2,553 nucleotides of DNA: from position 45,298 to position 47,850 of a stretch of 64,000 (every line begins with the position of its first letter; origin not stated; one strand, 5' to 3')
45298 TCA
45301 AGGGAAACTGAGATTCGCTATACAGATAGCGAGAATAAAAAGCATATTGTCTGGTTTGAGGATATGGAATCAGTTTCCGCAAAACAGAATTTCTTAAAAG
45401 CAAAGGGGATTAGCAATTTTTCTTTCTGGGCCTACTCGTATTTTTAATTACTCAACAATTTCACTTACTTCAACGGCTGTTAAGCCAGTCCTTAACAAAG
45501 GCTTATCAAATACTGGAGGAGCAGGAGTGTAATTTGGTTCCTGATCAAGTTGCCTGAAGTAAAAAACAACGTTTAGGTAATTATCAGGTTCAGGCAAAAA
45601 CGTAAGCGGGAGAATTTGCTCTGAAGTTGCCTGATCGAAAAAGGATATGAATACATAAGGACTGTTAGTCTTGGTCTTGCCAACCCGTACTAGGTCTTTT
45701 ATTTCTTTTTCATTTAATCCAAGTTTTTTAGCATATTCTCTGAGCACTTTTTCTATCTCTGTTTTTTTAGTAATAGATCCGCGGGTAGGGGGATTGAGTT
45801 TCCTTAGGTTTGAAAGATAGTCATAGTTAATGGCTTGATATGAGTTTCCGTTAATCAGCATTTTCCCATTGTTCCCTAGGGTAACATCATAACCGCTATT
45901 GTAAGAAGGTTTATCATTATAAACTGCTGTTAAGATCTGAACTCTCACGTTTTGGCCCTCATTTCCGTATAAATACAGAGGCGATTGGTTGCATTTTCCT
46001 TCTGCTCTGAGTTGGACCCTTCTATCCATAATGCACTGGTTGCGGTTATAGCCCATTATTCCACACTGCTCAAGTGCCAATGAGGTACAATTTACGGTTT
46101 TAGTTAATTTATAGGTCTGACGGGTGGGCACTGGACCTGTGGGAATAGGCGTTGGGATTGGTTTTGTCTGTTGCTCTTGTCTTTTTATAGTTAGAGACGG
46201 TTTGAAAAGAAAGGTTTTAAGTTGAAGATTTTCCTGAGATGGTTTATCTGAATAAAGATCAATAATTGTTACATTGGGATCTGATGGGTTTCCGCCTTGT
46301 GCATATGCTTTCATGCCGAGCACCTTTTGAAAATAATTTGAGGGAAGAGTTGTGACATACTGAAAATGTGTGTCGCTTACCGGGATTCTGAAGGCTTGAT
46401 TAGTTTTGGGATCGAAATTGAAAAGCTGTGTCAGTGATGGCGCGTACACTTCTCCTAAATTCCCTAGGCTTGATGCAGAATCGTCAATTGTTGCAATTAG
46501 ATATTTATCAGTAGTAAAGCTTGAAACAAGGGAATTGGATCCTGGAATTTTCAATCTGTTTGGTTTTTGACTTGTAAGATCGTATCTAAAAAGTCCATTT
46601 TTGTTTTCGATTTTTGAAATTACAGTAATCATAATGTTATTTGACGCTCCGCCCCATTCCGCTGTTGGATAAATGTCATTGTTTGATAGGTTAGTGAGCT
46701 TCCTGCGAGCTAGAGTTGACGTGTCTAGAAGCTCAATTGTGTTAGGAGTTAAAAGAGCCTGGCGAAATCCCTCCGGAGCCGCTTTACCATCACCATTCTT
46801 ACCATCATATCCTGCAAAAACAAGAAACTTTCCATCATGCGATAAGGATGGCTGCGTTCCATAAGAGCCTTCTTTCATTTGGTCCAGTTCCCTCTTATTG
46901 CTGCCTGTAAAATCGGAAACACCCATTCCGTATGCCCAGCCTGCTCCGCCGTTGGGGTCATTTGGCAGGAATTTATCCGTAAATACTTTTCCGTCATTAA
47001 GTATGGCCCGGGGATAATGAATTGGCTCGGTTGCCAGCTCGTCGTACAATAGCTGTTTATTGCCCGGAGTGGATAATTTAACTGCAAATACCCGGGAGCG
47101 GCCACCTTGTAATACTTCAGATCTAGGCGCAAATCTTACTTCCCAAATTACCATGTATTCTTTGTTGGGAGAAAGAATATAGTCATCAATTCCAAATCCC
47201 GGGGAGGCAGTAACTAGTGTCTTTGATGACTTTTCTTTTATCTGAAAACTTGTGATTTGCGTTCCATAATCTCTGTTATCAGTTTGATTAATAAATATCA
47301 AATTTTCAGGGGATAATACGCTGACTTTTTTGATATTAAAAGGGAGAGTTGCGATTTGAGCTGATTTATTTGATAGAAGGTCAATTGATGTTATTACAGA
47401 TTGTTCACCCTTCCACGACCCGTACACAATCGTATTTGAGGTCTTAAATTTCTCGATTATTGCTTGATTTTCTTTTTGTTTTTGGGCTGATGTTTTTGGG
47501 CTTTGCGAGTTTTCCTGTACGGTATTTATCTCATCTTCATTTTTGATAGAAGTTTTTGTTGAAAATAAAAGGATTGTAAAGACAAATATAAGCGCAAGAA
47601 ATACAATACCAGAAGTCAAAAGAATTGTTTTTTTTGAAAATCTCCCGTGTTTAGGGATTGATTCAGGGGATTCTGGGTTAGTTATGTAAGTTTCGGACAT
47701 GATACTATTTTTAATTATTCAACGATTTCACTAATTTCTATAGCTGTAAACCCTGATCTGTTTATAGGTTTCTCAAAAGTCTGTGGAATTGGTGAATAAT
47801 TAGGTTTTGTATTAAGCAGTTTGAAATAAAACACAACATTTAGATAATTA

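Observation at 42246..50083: str operon split: ~7.8 kb accessory insertion between fusA and tuf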

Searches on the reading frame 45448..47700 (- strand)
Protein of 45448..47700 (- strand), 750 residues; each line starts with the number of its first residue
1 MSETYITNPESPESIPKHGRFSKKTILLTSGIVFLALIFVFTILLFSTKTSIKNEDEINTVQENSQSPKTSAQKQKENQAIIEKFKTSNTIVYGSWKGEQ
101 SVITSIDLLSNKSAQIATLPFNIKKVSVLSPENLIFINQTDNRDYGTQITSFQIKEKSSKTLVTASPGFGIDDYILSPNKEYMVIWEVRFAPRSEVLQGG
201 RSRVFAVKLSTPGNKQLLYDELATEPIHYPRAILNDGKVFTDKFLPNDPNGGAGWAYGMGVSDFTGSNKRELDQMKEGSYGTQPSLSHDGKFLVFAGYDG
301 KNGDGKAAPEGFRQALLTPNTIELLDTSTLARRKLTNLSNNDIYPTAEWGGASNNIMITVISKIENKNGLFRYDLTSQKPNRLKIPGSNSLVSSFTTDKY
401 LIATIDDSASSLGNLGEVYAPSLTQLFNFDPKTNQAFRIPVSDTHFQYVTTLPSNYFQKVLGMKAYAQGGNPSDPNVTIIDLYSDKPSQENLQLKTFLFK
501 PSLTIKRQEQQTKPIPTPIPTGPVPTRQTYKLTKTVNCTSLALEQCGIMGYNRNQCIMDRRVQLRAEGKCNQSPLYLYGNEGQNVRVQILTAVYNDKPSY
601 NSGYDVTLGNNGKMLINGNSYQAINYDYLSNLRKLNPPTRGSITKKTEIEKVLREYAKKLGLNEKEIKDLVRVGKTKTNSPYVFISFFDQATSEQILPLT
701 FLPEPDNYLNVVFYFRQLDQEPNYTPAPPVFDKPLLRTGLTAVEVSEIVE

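Call 4: search_protein_families(library=pfam, proteins=[window:45448-47700:-])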
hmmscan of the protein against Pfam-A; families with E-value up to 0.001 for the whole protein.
window:45448-47700:- (750 aa): 0 families

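Call 5: search_protein_families(library=ncbifam, proteins=[window:45448-47700:-])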
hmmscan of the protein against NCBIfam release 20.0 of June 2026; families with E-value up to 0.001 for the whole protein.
window:45448-47700:- (750 aa): 0 families

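Call 28: find_homologous_proteins(query=window:45448-47700:-)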
Query window:45448-47700:- (750 aa): 135 proteins with E <= 0.001 among 8000 candidates; the best 120 are listed.
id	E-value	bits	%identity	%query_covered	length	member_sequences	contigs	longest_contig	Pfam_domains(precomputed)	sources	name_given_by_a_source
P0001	0.0e+0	1690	100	100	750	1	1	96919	-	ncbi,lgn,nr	ncbi:MAG TPA: hypothetical protein VM077_04680 [Candidatus Limnocylindrales bacterium]|nr:hypothetic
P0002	0.0e+0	1077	62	100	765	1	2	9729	-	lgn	-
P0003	0.0e+0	1065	62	100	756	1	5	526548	-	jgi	jgi:hypothetical protein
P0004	0.0e+0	1031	61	100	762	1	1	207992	-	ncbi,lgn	-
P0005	0.0e+0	1014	60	98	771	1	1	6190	-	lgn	-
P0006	0.0e+0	1014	61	99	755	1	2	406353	-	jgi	jgi:hypothetical protein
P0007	1.6e-295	1000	60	100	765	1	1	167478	-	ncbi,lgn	-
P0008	4.2e-295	999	59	99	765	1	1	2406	-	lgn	-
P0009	1.7e-293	993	59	99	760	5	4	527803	-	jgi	jgi:hypothetical protein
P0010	3.1e-288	976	58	99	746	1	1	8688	-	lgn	-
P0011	3.6e-287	972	57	100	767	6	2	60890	-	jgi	jgi:hypothetical protein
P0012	9.1e-265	898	56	98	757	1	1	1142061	-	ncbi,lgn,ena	-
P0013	1.6e-253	861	53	100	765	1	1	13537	-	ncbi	-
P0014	1.1e-247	842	52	100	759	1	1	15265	-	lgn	-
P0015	6.2e-246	836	55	92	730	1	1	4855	-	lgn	-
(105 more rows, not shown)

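Call 29: find_encoding_contigs(protein=P0012, flank=10000, max_places=2)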
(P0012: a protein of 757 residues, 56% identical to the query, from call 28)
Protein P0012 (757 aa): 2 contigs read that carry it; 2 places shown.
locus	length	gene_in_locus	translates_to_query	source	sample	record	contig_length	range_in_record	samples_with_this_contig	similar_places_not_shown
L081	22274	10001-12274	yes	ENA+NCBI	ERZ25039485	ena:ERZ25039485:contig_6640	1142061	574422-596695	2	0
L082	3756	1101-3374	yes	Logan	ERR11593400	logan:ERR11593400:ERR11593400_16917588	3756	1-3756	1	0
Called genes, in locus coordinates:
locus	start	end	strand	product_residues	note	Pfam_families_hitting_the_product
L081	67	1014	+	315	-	PF16640:Big_3_5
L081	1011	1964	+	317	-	-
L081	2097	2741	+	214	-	PF00466:Ribosomal_L10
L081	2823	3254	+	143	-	PF16320:Ribosomal_L12_N, PF00542:Ribosomal_L12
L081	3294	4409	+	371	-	PF00266:Aminotran_5, PF00155:Aminotran_1_2 (weak), PF01053:Cys_Met_Meta_PP (weak)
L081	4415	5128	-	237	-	-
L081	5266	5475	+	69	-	PF00376:MerR (weak), PF12728:HTH_17, PF13411:MerR_1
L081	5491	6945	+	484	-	PF00275:EPSP_synthase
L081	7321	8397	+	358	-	PF00349:Hexokinase_1 (faint), PF03727:Hexokinase_2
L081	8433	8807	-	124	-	PF05635:23S_rRNA_IVP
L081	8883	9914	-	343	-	PF01087:GalP_UDP_transf, PF16268:DUF4921 (faint)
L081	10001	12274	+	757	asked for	-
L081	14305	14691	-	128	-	-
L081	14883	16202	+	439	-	-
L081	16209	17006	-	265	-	PF03808:Glyco_tran_WecG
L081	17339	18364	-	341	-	PF00022:Actin (faint), PF06723:MreB_Mbl, PF00012:HSP70 (weak), PF14450:FtsA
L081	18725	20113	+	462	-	PF08308:PEGA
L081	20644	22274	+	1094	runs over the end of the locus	PF00376:MerR, PF12728:HTH_17 (weak), PF13411:MerR_1, PF12219:End_tail_spike (faint)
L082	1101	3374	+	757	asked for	-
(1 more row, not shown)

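Call 30: find_encoding_contigs(protein=P0003, flank=10000, max_places=2)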
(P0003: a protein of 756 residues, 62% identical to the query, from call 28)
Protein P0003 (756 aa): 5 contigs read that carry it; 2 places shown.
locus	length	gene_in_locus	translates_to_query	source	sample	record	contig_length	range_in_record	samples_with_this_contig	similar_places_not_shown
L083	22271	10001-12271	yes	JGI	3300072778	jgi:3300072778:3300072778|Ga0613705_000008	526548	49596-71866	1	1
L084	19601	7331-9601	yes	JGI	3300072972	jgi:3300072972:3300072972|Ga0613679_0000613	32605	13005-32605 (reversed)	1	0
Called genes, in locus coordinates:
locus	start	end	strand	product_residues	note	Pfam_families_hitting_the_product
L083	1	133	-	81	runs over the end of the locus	PF00366:Ribosomal_S17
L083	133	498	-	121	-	PF00831:Ribosomal_L29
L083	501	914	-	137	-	PF00252:Ribosomal_L16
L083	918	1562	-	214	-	PF07650:KH_2, PF00189:Ribosomal_S3_C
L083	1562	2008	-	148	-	PF00237:Ribosomal_L22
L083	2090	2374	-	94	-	PF00203:Ribosomal_S19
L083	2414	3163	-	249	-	PF00181:Ribosomal_L2_N, PF03947:Ribosomal_L2_C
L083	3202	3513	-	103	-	PF00276:Ribosomal_L23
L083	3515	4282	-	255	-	PF00573:Ribosomal_L4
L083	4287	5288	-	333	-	PF00297:Ribosomal_L3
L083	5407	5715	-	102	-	PF00338:Ribosomal_S10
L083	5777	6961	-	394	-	PF00009:GTP_EFTU, PF03144:GTP_EFTU_D2, PF03143:GTP_EFTU_D3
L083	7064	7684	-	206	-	PF00657:Lipase_GDSL, PF04311:DUF459, PF13472:Lipase_GDSL_2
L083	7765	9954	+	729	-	-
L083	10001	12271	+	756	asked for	-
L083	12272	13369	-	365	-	PF00704:Glyco_hydro_18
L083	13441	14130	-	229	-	PF02585:PIG-L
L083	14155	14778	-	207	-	-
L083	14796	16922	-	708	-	PF00009:GTP_EFTU, PF22042:EF-G_D2, PF03144:GTP_EFTU_D2, PF14492:EFG_III, PF16658:RF3_C, PF03764:EFG_IV, PF00679:EFG_C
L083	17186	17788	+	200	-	-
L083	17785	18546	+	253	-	PF04350:PilO (faint)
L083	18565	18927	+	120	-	-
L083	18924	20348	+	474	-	PF16656:Pur_ac_phosph_N, PF19077:Big_13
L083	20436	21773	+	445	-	PF00070:Pyr_redox (faint), PF01266:DAO, PF01593:Amino_oxidase, PF07992:Pyr_redox_2 (faint), PF13450:NAD_binding_8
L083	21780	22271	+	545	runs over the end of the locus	PF13231:PMT_2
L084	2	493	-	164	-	?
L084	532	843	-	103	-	PF00276:Ribosomal_L23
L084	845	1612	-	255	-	PF00573:Ribosomal_L4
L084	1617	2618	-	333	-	PF00297:Ribosomal_L3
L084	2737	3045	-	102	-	PF00338:Ribosomal_S10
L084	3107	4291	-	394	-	PF00009:GTP_EFTU, PF03144:GTP_EFTU_D2, PF03143:GTP_EFTU_D3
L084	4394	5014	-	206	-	PF00657:Lipase_GDSL, PF04311:DUF459, PF13472:Lipase_GDSL_2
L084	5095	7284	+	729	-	-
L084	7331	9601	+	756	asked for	-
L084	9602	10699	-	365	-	PF00704:Glyco_hydro_18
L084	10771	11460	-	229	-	PF02585:PIG-L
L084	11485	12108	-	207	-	-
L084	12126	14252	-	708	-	PF00009:GTP_EFTU, PF22042:EF-G_D2, PF03144:GTP_EFTU_D2, PF14492:EFG_III, PF16658:RF3_C, PF03764:EFG_IV, PF00679:EFG_C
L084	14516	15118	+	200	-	-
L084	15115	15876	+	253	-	PF04350:PilO (faint)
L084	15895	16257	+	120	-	-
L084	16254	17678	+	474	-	PF16656:Pur_ac_phosph_N, PF19077:Big_13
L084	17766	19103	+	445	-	PF00070:Pyr_redox (faint), PF01266:DAO, PF01593:Amino_oxidase, PF07992:Pyr_redox_2 (faint), PF13450:NAD_binding_8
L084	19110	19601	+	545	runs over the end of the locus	PF13231:PMT_2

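Call 31: find_encoding_contigs(protein=P0004, flank=10000, max_places=2)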
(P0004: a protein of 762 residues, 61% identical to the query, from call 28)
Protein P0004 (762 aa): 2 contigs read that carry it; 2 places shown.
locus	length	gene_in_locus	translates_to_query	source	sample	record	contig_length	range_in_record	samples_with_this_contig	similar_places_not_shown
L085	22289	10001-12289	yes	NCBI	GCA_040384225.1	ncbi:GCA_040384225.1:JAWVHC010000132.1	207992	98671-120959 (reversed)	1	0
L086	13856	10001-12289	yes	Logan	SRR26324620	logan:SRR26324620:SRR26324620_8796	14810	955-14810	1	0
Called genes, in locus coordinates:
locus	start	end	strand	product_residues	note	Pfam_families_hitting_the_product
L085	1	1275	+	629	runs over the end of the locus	-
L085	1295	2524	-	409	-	-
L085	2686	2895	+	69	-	PF00376:MerR (weak), PF12728:HTH_17, PF13411:MerR_1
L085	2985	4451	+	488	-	-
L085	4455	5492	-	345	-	PF01087:GalP_UDP_transf, PF16268:DUF4921 (faint)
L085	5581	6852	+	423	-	-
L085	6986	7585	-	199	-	PF00486:Trans_reg_C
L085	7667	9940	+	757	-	-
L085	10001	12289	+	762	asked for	-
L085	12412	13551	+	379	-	-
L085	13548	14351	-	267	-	PF03808:Glyco_tran_WecG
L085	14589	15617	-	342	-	PF00022:Actin (faint), PF06723:MreB_Mbl, PF00012:HSP70, PF14450:FtsA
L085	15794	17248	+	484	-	PF08308:PEGA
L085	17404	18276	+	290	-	-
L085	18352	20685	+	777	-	-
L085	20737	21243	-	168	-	-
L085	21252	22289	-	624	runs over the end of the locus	-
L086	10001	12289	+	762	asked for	-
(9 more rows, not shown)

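Call 46: search_protein_families(library=pfam, proteins=[window:45448-47700:-, L083:14155-14778:-], max_evalue=1)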
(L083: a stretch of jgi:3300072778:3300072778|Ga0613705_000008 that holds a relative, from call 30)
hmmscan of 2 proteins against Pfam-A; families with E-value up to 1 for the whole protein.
window:45448-47700:- (750 aa): 0 families

L083:14155-14778:- (207 aa): 1 family
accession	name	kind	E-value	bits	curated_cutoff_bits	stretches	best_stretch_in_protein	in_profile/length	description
PF06637.16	PV-1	-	0.053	12.7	30.1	0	160-197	273-310/439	PV-1 protein (PLVAP)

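Call 47: search_solved_structures(query=window:45448-47700:-, max_evalue=1)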
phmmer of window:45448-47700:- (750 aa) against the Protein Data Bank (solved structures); distinct sequences matched with E-value up to 1: 0.

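Call 62: find_encoding_contigs(protein=P0006, flank=7000, max_places=1)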
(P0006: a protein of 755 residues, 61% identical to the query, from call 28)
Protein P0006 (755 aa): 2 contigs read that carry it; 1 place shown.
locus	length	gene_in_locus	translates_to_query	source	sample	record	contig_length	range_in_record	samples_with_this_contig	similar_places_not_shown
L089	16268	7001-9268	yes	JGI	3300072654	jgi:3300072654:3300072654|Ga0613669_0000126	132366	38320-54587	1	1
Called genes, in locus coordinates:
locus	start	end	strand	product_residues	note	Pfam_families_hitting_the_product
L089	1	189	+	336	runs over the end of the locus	PF00155:Aminotran_1_2, PF00266:Aminotran_5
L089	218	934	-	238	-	-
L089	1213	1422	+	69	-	PF00376:MerR (weak), PF12728:HTH_17, PF13411:MerR_1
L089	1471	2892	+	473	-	-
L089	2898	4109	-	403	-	PF02412:TSP_3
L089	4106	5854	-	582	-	PF10101:DUF2339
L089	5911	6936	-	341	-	PF01087:GalP_UDP_transf (weak)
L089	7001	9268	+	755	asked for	-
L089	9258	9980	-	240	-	-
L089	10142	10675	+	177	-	-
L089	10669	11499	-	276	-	PF03808:Glyco_tran_WecG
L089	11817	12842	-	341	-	PF00022:Actin (faint), PF06723:MreB_Mbl, PF00012:HSP70, PF14450:FtsA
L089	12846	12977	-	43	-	-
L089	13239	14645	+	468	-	PF08308:PEGA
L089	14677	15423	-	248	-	-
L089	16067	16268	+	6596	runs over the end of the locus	PF00376:MerR, PF12728:HTH_17, PF13411:MerR_1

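Call 63: find_encoding_contigs(protein=P0007, flank=7000, max_places=1)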
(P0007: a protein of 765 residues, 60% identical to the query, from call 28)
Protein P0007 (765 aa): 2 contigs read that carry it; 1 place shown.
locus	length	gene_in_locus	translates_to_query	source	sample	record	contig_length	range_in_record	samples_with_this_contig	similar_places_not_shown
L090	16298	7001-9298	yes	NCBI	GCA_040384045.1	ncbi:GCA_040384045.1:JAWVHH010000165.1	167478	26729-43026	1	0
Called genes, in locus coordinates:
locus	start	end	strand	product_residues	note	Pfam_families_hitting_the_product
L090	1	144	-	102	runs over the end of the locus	PF00366:Ribosomal_S17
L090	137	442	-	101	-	PF00831:Ribosomal_L29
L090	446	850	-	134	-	PF00252:Ribosomal_L16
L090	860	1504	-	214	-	PF07650:KH_2, PF05316:VAR1 (weak), PF00189:Ribosomal_S3_C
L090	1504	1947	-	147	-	PF00237:Ribosomal_L22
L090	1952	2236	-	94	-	PF00203:Ribosomal_S19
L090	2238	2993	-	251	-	PF00181:Ribosomal_L2_N, PF03947:Ribosomal_L2_C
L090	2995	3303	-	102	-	PF00276:Ribosomal_L23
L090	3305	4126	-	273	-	PF00573:Ribosomal_L4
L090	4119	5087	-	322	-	PF00297:Ribosomal_L3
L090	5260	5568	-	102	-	PF00338:Ribosomal_S10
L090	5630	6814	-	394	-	PF00009:GTP_EFTU, PF03144:GTP_EFTU_D2, PF03143:GTP_EFTU_D3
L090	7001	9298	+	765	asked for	-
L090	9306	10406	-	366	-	PF00704:Glyco_hydro_18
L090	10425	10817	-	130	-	PF00903:Glyoxalase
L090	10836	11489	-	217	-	PF02585:PIG-L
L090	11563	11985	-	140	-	PF00583:Acetyltransf_1, PF13420:Acetyltransf_4, PF13302:Acetyltransf_3, PF13527:Acetyltransf_9 (faint), PF13673:Acetyltransf_10, PF13508:Acetyltransf_7, PF14542:Acetyltransf_CG (weak), PF08445:FR47 (weak)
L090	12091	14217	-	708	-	PF00009:GTP_EFTU, PF22042:EF-G_D2, PF03144:GTP_EFTU_D2, PF14492:EFG_III, PF16658:RF3_C, PF03764:EFG_IV, PF00679:EFG_C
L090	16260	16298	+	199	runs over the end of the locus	-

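Call 64: find_encoding_contigs(protein=P0009, flank=7000, max_places=1)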
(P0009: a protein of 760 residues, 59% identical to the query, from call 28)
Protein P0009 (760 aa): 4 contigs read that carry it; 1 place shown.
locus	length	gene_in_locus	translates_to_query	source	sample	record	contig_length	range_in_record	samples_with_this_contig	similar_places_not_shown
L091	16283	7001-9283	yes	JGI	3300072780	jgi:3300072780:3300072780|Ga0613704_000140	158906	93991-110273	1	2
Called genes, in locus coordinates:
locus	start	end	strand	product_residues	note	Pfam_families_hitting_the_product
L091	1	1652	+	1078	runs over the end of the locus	-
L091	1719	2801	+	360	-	PF00155:Aminotran_1_2, PF00266:Aminotran_5, PF01053:Cys_Met_Meta_PP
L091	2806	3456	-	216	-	-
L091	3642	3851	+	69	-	PF00376:MerR (weak), PF12728:HTH_17, PF13411:MerR_1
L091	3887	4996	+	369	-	PF00349:Hexokinase_1 (weak), PF03727:Hexokinase_2 (weak)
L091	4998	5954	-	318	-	PF01087:GalP_UDP_transf (weak)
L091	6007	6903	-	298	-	-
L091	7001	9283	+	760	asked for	-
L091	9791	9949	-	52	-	-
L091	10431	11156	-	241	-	-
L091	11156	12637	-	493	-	-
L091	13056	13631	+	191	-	-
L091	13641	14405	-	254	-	PF03808:Glyco_tran_WecG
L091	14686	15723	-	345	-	PF00022:Actin (faint), PF06723:MreB_Mbl, PF00012:HSP70, PF14450:FtsA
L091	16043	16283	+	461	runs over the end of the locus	PF08308:PEGA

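Call 68: search_protein_families(library=phrogs, proteins=[window:45448-47700:-], max_evalue=0.001)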
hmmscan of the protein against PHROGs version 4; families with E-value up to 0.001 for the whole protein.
window:45448-47700:- (750 aa): 0 families
